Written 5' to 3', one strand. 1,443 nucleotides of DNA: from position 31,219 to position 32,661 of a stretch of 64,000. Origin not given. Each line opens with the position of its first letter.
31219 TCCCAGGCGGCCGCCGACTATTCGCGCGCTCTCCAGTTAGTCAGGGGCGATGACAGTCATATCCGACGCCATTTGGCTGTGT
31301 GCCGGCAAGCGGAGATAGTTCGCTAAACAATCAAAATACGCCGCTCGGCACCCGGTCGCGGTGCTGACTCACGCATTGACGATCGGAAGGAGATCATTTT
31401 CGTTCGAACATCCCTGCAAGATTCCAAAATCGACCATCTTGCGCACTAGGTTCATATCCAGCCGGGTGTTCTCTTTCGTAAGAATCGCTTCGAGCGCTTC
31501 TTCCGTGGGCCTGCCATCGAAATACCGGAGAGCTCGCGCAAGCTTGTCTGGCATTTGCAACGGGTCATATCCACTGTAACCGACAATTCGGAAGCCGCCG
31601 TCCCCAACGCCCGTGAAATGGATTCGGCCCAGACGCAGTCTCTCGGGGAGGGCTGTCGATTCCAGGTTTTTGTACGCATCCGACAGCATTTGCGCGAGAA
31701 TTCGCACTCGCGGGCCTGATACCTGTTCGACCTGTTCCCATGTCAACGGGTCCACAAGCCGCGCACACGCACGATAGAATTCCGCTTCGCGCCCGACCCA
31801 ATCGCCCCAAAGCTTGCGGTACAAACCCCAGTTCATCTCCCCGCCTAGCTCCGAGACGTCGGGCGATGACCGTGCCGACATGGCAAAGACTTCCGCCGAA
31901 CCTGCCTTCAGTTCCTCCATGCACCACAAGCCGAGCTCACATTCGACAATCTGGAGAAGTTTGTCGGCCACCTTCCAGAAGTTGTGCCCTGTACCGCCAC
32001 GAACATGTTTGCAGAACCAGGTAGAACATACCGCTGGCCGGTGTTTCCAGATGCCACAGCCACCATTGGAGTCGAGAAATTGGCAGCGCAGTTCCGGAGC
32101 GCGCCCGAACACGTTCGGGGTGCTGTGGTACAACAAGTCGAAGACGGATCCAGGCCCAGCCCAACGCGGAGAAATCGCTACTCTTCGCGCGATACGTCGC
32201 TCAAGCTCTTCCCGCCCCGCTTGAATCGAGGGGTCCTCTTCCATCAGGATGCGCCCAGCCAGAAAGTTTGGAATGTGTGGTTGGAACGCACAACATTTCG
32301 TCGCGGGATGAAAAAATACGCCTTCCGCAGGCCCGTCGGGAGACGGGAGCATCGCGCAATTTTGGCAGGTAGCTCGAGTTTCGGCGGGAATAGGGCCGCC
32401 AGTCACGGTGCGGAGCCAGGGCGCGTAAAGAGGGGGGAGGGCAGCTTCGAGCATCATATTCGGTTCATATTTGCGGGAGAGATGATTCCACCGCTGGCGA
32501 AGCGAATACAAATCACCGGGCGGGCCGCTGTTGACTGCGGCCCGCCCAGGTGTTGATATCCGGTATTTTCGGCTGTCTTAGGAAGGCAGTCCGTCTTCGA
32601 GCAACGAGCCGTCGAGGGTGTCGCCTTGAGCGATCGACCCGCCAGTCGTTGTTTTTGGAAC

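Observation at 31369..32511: Unusual domain fusion: CxxC...CC cysteine-cluster (YkgJ/FliB-like) N-terminal half, helical middle, PqqD-like C-terminal domain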

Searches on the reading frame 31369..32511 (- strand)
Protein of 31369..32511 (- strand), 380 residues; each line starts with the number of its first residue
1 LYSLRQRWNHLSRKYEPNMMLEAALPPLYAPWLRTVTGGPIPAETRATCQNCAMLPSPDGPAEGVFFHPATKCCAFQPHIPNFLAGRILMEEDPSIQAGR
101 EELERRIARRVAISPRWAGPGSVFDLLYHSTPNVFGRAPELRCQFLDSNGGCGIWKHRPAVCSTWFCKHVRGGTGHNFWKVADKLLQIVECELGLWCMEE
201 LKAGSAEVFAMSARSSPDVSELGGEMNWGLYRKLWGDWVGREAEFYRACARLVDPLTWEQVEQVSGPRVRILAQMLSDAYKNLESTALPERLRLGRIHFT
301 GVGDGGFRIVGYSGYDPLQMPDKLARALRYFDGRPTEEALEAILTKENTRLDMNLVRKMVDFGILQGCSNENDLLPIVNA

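Call 3: search_protein_families(library=pfam, proteins=[window:31369-32511:-], max_evalue=1)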
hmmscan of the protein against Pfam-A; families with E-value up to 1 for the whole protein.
window:31369-32511:- (380 aa): 2 families
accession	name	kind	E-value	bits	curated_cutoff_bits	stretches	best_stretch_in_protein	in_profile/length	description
PF03692.20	CxxCxxCC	-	0.00074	20.6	23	1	105-164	41-68/85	Putative zinc- or iron-chelating domain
PF18103.7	SH3_11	-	0.33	11.6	25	1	104-129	12-37/63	Retroviral integrase C-terminal SH3 domain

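Call 4: search_protein_families(library=ncbifam, proteins=[window:31369-32511:-], max_evalue=1)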
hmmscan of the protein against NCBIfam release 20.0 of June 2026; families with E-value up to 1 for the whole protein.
window:31369-32511:- (380 aa): 0 families

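Call 5: find_homologous_proteins(query=window:31369-32511:-)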
Query window:31369-32511:- (380 aa): 709 proteins with E <= 0.001 among 5924 candidates; the best 120 are listed.
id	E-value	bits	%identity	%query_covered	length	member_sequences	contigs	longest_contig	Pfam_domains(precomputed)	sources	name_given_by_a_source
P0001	6.1e-232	788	87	100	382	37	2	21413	-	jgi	jgi:hypothetical protein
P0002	1.6e-226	770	88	96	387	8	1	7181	-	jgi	jgi:Fe-S-cluster containining protein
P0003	2.4e-201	687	79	95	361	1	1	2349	-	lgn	-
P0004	6.4e-184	630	72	95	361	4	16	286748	-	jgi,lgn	jgi:hypothetical protein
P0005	5.1e-183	627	72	95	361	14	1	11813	-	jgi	jgi:hypothetical protein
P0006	2.6e-174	598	68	95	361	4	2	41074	-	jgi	jgi:hypothetical protein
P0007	4.0e-172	591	68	95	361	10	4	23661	-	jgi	jgi:hypothetical protein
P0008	6.8e-172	590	68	95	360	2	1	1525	-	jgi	jgi:hypothetical protein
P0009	9.1e-169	580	66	95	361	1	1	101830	-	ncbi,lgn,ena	-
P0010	2.3e-167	575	66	95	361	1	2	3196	-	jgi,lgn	jgi:hypothetical protein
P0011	4.6e-167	574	66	95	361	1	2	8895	-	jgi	jgi:hypothetical protein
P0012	1.1e-164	567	66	95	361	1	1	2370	-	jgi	jgi:hypothetical protein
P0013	1.2e-164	566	65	95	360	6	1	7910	-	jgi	jgi:hypothetical protein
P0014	5.5e-164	564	66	92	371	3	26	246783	-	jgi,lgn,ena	jgi:hypothetical protein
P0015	1.5e-163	563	65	95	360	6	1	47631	-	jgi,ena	-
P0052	7.1e-142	491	57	95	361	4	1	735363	-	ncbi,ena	-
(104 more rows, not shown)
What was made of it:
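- On PF03692 CxxCxxCC (YkgJ/UPF0153) superfamily: Precomputed Pfam is '-' for all 120 listed homologs (call 5).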

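Call 6: search_solved_structures(query=window:31369-32511:-, max_evalue=10)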
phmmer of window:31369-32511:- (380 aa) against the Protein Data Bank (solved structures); distinct sequences matched with E-value up to 10: 0.

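Call 10: find_encoding_contigs(protein=P0004, flank=8000, max_places=3)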
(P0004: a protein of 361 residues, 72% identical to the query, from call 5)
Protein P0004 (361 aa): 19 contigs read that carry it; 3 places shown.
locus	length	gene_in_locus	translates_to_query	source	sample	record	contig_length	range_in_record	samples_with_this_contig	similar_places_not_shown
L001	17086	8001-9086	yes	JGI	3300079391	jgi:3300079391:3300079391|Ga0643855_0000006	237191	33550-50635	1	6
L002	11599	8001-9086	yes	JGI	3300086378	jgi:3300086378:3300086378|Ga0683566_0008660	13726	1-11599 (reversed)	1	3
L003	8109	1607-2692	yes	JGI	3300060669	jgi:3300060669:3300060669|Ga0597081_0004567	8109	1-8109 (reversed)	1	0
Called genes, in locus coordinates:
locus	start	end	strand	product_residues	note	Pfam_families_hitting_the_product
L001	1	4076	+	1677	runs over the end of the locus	PF00069:Pkinase, PF07714:PK_Tyr_Ser-Thr, PF03109:ABC1 (weak), PF13428:TPR_14 (faint), PF14559:TPR_19 (faint), PF14853:Fis1_TPR_C (faint)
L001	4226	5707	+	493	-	PF13557:Phenol_MetA_deg (weak)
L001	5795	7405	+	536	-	PF00498:FHA, PF13185:GAF_2, PF00211:Guanylate_cyc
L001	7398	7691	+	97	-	-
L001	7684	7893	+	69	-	-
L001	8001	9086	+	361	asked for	-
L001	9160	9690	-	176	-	PF00027:cNMP_binding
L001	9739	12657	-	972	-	PF00664:ABC_membrane, PF00005:ABC_tran, PF02463:SMC_N (faint)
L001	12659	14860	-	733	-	PF03412:Peptidase_C39, PF00664:ABC_membrane, PF00005:ABC_tran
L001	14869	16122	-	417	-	PF25919:BSH_CusB (faint), PF00364:Biotin_lipoyl (faint)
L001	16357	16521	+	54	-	-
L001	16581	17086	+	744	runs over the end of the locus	PF13428:TPR_14 (faint), PF14559:TPR_19 (faint), PF13432:TPR_16 (faint), PF13424:TPR_12 (faint), PF12895:ANAPC3 (faint), PF07719:TPR_2 (faint), PF13371:TPR_9, PF00515:TPR_1 (weak), +3 more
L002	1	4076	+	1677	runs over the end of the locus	PF00069:Pkinase, PF07714:PK_Tyr_Ser-Thr, PF03109:ABC1 (weak), PF13428:TPR_14 (faint), PF14559:TPR_19 (faint), PF14853:Fis1_TPR_C (faint)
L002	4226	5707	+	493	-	PF13557:Phenol_MetA_deg (weak)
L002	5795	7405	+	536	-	PF00498:FHA, PF13185:GAF_2, PF00211:Guanylate_cyc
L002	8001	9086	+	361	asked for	-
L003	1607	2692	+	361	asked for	-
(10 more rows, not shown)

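Call 11: find_encoding_contigs(protein=P0052, flank=8000, max_places=2)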
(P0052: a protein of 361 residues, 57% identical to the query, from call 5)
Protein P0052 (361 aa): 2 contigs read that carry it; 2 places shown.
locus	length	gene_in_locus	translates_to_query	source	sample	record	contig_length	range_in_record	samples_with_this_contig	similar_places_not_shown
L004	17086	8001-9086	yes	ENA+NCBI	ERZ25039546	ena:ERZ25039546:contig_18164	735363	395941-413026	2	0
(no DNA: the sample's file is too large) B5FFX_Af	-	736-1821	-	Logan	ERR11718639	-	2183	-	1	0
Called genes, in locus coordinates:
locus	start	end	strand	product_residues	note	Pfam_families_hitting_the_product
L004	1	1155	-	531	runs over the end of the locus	PF12708:Pect-lyase_RHGA_epim, PF00295:Glyco_hydro_28, PF13229:Beta_helix (faint)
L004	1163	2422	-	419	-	PF05977:MFS_3, PF07690:MFS_1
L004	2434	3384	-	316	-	PF13519:VWA_2 (weak)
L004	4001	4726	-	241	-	PF13570:Beta-prop_ACSF4 (weak)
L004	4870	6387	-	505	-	-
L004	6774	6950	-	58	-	-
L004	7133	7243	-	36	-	-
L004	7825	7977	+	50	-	-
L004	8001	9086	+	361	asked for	-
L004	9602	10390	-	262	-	PF00106:adh_short, PF08659:KR, PF13561:adh_short_C2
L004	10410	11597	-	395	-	PF00108:Thiolase_N, PF00109:ketoacyl-synt (faint), PF02803:Thiolase_C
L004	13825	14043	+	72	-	-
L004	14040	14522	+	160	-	-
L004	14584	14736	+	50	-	-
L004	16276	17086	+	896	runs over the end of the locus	PF12704:MacB_PCD, PF02687:FtsX, PF12704:MacB_PCD, PF02687:FtsX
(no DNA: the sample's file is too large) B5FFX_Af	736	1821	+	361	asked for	-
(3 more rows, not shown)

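Call 18: find_related_loci(query=A1, collection=genome_contigs, flank=10000)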
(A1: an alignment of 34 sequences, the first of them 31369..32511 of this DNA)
Query A1 (380 aa) in genome_contigs; peptide patterns used: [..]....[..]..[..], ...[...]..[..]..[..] (x = any residue, [..] = any of these).
258 stretches matched a pattern; 243 encode a relative of the query (tblastn E <= 1e-3); the best 80 are kept; 80 distinct loci.
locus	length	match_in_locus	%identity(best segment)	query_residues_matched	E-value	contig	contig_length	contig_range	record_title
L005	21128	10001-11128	86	4-379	0e+0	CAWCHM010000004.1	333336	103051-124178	MAG: uncultured Acidobacteriota bacterium isolate MFD09368.bin.2.160 genome assembly, contig: contig_16299, whole genome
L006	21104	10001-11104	67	12-379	4e-175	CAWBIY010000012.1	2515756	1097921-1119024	MAG: uncultured Acidobacteriota bacterium isolate MFD05521.bin.1.238 genome assembly, contig: contig_9076, whole genome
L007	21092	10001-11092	68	16-379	2e-173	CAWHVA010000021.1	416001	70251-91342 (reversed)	MAG: uncultured Acidobacteriota bacterium isolate MFD03346.bin.3.35 genome assembly, contig: contig_24146, whole genome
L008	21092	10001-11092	72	18-379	0e+0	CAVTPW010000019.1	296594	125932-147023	MAG: uncultured Acidobacteriota bacterium isolate MFD00731.bin.1.28 genome assembly, contig: contig_92476, whole genome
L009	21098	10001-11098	62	6-379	1e-158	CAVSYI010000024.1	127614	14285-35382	MAG: Terriglobia bacterium isolate MFD05513.bin.2.87 genome assembly, contig: contig_90554, whole genome shotgun sequenc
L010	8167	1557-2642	59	18-379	4e-150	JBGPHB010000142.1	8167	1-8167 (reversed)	MAG: Bryobacteraceae bacterium isolate OBJ_0618_7090110_369 k141_6056730_length_8167_cov_11.0542, whole genome shotgun s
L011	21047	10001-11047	63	22-368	3e-150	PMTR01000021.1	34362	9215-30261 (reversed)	MAG: Bryobacterales bacterium isolate palsa_129 73.20110700_P2D.63_contig_3559, whole genome shotgun sequence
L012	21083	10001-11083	57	19-379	4e-143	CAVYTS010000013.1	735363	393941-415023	MAG: uncultured Acidobacteriaceae bacterium isolate MFD05521.bin.1.38 genome assembly, contig: contig_18164, whole genom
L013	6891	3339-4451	61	5-379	4e-143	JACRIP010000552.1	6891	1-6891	MAG: Planctomycetota bacterium isolate NC_groundwater_1806_Pr3_B-0.1um_71_12 SR-2_scaffold_141_3305375, whole genome sho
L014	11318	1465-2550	56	18-379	2e-141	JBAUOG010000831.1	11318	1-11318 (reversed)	MAG: Bryobacteraceae bacterium isolate MFD04921_ilm_asm_bin2 k127_155006, whole genome shotgun sequence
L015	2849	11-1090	58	21-379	3e-148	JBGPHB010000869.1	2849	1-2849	MAG: Bryobacteraceae bacterium isolate OBJ_0618_7090110_369 k141_5033252_length_2849_cov_8.0000, whole genome shotgun se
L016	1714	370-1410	56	22-366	3e-142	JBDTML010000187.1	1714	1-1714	MAG: Acidobacteriota bacterium isolate cluster3_bin.125 NODE_548405_length_1714_cov_8.406872, whole genome shotgun seque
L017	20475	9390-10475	52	18-379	1e-127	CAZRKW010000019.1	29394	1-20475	MAG TPA_asm: uncultured Acidobacteriaceae bacterium isolate binchicken_co54_479 genome assembly, contig: NODE_2653_lengt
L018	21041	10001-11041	55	22-366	1e-118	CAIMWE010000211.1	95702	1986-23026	MAG: uncultured Acidobacteria bacterium isolate AlinenLipids_bin-9101 genome assembly, contig: bin-9101:211/305, whole g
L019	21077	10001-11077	51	9-366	1e-115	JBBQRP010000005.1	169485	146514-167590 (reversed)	MAG: Thermoanaerobaculia bacterium isolate Co_metawrap_1695 Cmw_1695_k141_16257103_length_169485_cov_24.9989, whole geno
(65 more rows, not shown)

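Call 21: predict_structure(alignment_id=A1)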
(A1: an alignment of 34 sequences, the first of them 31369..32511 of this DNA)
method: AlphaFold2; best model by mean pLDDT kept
length: 380 residues; sequences in the alignment: 34
mean_pLDDT: 83.3   pTM: 0.83
mean pLDDT of the five models: 83.3, 83.2, 79.8, 78.3, 78.2
residues with pLDDT >= 90: 203; 70-90: 105; 50-70: 41; < 50: 31
segments of 3 or more residues with pLDDT < 50: 1-18, 372-380
pLDDT, mean of each block of 10 residues (from residue 1): 40 47 87 94 70 63 62 77 97 91 95 91 90 82 83 75 61 90 93 96 79 71 91 94 98 98 96 96 92 92 84 80 94 97 96 94 87 43
secondary structure, 60 per line:
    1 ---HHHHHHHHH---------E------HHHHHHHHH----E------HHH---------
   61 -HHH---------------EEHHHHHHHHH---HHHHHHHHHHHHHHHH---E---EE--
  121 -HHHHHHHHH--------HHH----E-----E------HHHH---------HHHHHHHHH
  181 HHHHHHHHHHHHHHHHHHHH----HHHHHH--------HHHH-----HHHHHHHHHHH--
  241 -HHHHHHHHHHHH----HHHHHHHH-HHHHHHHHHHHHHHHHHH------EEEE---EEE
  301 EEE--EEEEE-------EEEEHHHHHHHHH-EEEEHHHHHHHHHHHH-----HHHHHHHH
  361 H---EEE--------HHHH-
elements in order: H4-12 H29-37 H82-90 H94-109 H122-130 H159-162 H172-200 H205-210 H219-222 H228-238 H242-253 H258-265 H267-284 E291-294 E298-303 E306-310 E318-321 H322-330 E332-335 H336-347 H353-361 E365-367 H376-379
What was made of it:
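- Checked: AlphaFold2 (pLDDT 83, pTM 0.83) gives a helical middle (H172-284) and a C-terminal beta-sheet plus three helices (E291-321, H322-330, H336-347, H353-361) (call 21).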

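Call 24: fold_search(model_id=the predicted structure, library=pdb)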
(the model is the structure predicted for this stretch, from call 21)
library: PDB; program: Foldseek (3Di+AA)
matches with E <= 10: 72; with E <= 0.001: 0
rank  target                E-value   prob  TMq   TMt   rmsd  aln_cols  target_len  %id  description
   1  5v1v_A                6.6e-01  0.84  0.17  0.57   4.4        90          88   12  TbiB1 in Complex with the TbiA(alpha) Leader Peptide (released 2018-09-05)
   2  6irv_A                1.2e+00  0.02  0.11  0.09  23.0       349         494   11  Crystal structure of the human cap-specific adenosine methyltransferase (released 2018-12-05)
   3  9wjr_G                1.5e+00  0.03  0.08  0.08  20.3       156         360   12  Cryo-EM structure of the L. garvieae Man-PTS (released 2025-11-12)
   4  3v5w_A                1.7e+00  0.03  0.11  0.08  13.9       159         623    8  Human G Protein-Coupled Receptor Kinase 2 in Complex with Soluble Gbetagamma Subunits and Paroxetine (released 2012-09-26)
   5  5he3_A                1.7e+00  0.03  0.12  0.09  13.6       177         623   11  Bovine GRK2 in complex with Gbetagamma subunits and CCG224411 (released 2016-05-11)
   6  5he1_A                2.0e+00  0.03  0.12  0.08  13.9       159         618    9  Human GRK2 in complex with Gbetagamma subunits and CCG224062 (released 2016-05-11)
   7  4mk0_A                2.0e+00  0.02  0.12  0.09  14.1       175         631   10  Crystal structure of G protein-coupled receptor kinase 2 in complex with a a rationally designed paroxetine derivative (released 2014-01-22)
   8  8jpb_G                2.1e+00  0.03  0.13  0.09  13.6       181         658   13  cryo-EM structure of NTSR1-GRK2-Galpha(q) complexes 1 (released 2023-08-09)
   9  5y9d_A                2.1e+00  0.01  0.09  0.06  23.7       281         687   14  Crystal structure of acyl-coA oxidase1 from Yarrowia lipolytica (released 2018-01-03)
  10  2id0_A                2.3e+00  0.04  0.09  0.06  13.4       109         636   16  Escherichia coli RNase II (released 2006-10-03)
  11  3pvw_A                2.3e+00  0.02  0.12  0.08  13.8       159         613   11  Bovine GRK2 in complex with Gbetagamma subunits and a selective kinase inhibitor (CMPD103A) (released 2011-06-01)
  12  7pwd_A                2.3e+00  0.02  0.11  0.08  14.2       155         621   11  Structure of an inhibited GRK2-G-beta and G-gamma complex (released 2021-10-20)
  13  5v1u_A                2.5e+00  0.30  0.15  0.50   4.9        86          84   13  TbiB1 in Complex with the TbiA(beta) Leader Peptide (released 2018-09-05)
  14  4v1u_A                2.5e+00  0.25  0.16  0.09   4.8        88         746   15  Heterocyclase in complex with substrate and Cofactor (released 2015-01-14)
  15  4pnk_A                2.5e+00  0.02  0.12  0.09  15.0       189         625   12  G protein-coupled receptor kinase 2 in complex with GSK180736A (released 2014-10-08)
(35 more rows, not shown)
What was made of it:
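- On RRE / PqqD-like leader-recognition domain: The full-length model gives the same hits (call 24).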

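Call 25: search_protein_families(library=pfam, alignment_id=A1, max_evalue=1)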
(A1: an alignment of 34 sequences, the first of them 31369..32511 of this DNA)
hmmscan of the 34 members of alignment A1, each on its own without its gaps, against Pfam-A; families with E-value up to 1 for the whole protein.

A. member 1, window:31369-32511:- (380 aa): 2 families
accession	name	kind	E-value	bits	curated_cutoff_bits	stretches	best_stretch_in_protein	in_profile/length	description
PF03692.20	CxxCxxCC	-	0.00074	20.6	23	1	105-164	41-68/85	Putative zinc- or iron-chelating domain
PF18103.7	SH3_11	-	0.33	11.6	25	1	104-129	12-37/63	Retroviral integrase C-terminal SH3 domain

B. families by the number of members that match (of 34 scanned): 9 families
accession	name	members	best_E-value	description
PF03692.20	CxxCxxCC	17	0.00074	Putative zinc- or iron-chelating domain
PF06618.16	DUF1148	2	0.086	Protein of unknown function (DUF1148)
PF04552.19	Sigma54_DBD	1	0.021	Sigma-54, DNA binding domain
PF24064.2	HTH_NPRL3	1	0.035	GATOR1 complex protein NPRL3, C-terminal HTH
PF21960.2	RCF1-5-like_lid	1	0.15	RCF1/5-like, AAA+ ATPase lid domain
PF05322.16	NinE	1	0.15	NINE Protein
PF00570.28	HRDC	1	0.19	HRDC domain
PF01607.29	CBM_14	1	0.22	Chitin binding Peritrophin-A domain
PF18103.7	SH3_11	1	0.33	Retroviral integrase C-terminal SH3 domain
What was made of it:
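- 32002..32454 (-): N-terminal cysteine-cluster domain (residues 20-170 of the 380-aa numbering): C49xxC52, C73C74, C143x8C152x9C162x4C167, all invariant. Calls 3 and 25 show the weak PF03692 match.
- On PF03692 CxxCxxCC (YkgJ/UPF0153) superfamily: Seventeen of 34 family members hit at E<1, and none scores better than the target (call 25).
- On Radical SAM superfamily: No Radical_SAM or SPASM Pfam hit was found (calls 3, 25).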

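Call 26: search_solved_structures(query=A1, max_evalue=10, show_alignments=2)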
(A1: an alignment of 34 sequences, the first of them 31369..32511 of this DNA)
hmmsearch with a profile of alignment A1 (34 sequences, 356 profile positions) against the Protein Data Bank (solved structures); distinct sequences matched with E-value up to 10: 1.
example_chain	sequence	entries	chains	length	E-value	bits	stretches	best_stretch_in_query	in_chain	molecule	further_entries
3uet_A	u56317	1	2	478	1.5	10.9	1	233-288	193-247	Alpha-1,3/4-fucosidase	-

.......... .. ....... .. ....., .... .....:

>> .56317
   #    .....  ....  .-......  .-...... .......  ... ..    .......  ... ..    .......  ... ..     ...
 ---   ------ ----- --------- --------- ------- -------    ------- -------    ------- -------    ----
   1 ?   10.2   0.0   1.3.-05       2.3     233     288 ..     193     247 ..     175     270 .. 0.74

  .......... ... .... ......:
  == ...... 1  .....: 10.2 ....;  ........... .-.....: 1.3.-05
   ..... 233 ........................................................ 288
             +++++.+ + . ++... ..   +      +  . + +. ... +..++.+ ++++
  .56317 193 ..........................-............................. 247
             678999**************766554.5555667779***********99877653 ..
